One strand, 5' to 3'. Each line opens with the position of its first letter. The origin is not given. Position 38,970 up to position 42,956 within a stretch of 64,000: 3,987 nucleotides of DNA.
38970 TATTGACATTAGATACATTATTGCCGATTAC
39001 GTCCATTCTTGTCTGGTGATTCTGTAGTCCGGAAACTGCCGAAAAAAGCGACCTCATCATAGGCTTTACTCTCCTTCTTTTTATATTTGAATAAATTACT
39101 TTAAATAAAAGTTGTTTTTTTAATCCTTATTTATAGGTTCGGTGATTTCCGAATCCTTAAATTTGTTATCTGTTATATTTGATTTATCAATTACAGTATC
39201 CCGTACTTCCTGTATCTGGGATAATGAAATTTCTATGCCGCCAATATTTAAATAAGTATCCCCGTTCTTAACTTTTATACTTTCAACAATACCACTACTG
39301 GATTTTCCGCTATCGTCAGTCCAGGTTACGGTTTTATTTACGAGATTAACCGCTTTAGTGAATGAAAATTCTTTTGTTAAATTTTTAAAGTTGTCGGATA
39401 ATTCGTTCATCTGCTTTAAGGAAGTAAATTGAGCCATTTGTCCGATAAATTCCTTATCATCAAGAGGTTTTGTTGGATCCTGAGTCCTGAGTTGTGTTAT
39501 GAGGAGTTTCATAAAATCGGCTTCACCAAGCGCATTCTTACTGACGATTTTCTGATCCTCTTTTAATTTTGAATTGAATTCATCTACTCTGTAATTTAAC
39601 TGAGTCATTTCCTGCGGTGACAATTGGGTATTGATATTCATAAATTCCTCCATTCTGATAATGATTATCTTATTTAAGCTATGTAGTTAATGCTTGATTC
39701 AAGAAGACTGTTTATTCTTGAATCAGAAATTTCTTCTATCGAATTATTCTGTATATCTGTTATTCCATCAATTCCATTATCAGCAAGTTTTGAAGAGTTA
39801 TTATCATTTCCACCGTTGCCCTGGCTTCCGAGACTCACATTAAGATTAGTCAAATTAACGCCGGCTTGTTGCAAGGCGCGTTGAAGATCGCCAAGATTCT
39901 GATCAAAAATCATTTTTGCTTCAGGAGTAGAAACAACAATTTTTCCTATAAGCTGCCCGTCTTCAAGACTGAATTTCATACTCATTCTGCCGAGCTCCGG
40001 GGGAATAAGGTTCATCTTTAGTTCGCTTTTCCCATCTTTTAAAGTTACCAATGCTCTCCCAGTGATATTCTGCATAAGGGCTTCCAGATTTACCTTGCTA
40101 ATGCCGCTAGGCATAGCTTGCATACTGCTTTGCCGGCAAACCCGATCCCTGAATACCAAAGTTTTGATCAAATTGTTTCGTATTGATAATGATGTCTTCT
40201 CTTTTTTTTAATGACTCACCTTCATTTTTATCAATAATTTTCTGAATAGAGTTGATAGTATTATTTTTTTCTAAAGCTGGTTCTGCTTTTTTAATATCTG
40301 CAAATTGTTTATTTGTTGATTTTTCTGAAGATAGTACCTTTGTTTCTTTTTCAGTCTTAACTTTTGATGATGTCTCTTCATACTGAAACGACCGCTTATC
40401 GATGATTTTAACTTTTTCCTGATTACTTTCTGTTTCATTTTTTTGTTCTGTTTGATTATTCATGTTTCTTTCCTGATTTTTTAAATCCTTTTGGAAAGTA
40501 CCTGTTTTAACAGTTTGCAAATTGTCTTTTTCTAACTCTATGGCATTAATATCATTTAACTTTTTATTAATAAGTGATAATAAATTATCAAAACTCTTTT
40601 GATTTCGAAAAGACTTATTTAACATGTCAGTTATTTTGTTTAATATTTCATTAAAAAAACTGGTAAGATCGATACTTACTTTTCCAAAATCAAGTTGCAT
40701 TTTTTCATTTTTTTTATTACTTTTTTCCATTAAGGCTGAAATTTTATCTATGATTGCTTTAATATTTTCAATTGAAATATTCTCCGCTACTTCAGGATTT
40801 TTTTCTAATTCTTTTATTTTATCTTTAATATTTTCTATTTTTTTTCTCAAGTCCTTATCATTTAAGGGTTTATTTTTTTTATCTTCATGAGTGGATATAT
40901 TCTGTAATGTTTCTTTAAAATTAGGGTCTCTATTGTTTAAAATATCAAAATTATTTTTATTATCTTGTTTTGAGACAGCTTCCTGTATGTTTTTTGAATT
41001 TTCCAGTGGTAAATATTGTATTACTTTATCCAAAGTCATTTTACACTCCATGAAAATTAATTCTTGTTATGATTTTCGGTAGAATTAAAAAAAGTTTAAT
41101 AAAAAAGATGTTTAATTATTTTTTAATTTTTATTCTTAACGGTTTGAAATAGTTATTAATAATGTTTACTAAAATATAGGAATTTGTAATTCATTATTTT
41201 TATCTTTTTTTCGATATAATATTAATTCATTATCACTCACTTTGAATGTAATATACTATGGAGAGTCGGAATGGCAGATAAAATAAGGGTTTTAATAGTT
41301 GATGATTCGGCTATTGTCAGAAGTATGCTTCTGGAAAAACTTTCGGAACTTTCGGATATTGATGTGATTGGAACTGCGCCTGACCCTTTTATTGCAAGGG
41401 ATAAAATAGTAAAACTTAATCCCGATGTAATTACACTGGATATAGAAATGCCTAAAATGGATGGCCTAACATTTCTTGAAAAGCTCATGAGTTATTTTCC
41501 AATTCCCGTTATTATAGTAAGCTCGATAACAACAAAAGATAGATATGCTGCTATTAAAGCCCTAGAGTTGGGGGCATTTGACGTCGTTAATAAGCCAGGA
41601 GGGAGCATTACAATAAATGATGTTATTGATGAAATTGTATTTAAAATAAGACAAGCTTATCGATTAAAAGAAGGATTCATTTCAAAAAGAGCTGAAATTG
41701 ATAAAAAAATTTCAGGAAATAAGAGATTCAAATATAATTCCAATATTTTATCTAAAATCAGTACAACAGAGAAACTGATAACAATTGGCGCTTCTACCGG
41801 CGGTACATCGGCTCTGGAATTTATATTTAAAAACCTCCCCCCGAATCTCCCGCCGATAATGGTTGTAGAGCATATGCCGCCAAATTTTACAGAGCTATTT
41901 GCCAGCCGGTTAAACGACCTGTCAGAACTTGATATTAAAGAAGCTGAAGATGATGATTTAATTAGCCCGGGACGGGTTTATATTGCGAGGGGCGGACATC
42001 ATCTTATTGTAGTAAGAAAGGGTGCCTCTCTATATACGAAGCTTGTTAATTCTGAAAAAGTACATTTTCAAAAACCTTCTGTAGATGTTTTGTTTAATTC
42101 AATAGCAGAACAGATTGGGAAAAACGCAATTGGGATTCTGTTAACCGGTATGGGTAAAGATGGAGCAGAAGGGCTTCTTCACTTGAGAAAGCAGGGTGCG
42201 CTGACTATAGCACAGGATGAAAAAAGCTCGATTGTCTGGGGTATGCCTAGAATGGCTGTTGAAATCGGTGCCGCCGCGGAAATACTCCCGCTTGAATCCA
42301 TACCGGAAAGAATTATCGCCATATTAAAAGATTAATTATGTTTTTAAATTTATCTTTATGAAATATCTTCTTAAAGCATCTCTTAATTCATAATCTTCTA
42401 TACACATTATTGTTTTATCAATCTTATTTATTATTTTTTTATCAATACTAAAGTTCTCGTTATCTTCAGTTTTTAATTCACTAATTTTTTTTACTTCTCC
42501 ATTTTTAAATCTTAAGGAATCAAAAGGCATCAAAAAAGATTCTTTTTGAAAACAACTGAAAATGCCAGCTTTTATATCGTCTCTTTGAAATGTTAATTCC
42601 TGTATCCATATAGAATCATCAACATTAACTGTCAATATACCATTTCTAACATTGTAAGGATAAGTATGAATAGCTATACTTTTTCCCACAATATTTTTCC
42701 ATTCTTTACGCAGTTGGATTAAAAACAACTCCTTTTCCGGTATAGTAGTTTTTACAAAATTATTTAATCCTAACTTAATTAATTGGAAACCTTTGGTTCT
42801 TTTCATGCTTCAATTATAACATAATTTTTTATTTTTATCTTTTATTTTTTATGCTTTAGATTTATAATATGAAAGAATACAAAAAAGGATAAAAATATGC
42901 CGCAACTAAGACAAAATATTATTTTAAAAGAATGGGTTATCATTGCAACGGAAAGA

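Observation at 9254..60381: Eight candidate frame disruptions in 64 kb, five at A/T homopolymers: assembly error or reductive decay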

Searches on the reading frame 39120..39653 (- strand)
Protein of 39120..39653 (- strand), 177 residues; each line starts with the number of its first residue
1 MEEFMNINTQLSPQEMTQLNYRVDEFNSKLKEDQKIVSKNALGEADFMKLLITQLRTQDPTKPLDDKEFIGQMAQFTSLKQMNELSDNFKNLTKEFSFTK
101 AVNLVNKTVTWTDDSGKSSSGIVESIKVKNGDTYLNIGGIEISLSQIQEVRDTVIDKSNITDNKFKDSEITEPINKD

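Call 35: find_encoding_contigs(protein=window:39120-39653:-, flank=10000, max_places=10)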
Protein window:39120-39653:- (177 aa): no gene with exactly this product is on record in the collection.

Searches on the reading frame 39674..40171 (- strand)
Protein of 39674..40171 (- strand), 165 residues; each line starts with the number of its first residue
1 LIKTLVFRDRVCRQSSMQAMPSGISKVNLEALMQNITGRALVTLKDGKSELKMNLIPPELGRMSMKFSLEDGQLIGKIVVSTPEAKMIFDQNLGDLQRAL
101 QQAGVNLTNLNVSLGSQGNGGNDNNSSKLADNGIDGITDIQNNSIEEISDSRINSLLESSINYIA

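Call 6: search_protein_families(library=pfam, proteins=[window:39674-40171:-], max_evalue=0.01)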
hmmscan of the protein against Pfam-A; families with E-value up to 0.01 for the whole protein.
window:39674-40171:- (165 aa): 2 families
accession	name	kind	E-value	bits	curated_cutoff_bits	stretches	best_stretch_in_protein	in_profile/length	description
PF02120.21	Flg_hook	-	1.4e-19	70.1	29.8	1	40-120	4-84/85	Flagellar hook-length control protein FliK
PF13600.11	DUF4140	-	0.0095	16.8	27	0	36-109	10-83/98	N-terminal domain of unknown function (DUF4140)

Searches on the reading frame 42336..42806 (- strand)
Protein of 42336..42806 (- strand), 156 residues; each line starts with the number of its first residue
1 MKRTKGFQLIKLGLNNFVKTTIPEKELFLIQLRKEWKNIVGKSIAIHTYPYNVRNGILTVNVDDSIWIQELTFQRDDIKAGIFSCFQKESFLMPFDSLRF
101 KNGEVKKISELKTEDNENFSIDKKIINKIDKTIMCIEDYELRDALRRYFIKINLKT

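Call 78: find_encoding_contigs(protein=window:42336-42806:-, flank=6000, max_places=6)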
Protein window:42336-42806:- (156 aa): 1 contig read that carries it; 1 place shown.
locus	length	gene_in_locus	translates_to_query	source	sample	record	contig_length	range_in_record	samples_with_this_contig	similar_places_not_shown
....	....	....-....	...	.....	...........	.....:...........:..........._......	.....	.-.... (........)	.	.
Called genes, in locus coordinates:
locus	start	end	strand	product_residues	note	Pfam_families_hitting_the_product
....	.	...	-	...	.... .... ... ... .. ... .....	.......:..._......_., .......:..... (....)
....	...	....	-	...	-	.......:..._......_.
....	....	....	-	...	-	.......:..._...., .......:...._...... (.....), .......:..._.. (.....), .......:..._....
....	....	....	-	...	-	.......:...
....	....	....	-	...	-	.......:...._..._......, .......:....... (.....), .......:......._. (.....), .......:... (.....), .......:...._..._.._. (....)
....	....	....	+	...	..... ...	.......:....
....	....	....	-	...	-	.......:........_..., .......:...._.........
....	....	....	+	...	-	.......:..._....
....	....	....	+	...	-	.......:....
